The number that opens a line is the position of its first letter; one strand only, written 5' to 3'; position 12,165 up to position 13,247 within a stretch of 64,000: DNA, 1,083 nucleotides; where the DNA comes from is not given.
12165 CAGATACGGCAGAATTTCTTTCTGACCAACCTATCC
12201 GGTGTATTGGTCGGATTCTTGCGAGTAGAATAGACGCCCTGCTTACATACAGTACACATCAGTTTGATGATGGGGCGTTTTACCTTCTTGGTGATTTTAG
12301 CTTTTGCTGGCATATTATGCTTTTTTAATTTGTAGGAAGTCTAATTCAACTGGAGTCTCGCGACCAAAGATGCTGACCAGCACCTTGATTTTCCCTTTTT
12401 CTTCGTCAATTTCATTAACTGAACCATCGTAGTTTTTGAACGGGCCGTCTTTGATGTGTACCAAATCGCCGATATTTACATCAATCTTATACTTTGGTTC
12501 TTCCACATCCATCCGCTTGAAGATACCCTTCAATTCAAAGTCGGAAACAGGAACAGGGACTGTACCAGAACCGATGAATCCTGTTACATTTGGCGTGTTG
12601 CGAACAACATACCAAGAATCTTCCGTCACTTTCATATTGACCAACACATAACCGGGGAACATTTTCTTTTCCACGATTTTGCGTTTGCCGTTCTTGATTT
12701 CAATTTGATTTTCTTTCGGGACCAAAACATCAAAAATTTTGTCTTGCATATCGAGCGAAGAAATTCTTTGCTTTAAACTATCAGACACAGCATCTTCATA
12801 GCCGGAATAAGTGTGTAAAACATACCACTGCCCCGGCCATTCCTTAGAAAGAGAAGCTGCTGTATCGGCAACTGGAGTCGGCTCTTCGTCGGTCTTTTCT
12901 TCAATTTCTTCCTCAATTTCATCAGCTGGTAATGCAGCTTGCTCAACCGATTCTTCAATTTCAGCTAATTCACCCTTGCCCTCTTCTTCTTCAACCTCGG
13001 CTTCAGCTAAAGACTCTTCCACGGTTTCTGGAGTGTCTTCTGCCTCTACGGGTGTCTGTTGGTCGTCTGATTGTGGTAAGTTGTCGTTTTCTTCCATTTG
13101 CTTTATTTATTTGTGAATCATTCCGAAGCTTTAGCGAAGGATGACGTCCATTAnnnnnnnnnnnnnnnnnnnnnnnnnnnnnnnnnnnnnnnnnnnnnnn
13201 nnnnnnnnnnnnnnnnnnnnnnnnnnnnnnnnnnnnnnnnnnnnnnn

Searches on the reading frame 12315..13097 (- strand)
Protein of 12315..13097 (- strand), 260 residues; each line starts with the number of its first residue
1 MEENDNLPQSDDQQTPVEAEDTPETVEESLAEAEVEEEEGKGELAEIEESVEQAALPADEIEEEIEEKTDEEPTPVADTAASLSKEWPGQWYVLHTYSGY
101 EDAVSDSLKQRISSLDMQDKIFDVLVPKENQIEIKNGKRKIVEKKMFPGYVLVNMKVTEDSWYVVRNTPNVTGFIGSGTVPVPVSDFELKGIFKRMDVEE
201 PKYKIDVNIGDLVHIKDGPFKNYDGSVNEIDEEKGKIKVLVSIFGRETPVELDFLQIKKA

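Call 65: search_protein_families(library=pfam, proteins=[window:12315-13097:-], max_evalue=0.00001)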
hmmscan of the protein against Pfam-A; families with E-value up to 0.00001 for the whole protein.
window:12315-13097:- (260 aa): 1 family
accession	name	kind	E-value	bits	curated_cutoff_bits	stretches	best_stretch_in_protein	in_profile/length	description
PF02357.24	NusG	-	3.5e-28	98.4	22.2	1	90-191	2-91/93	Transcription termination factor nusG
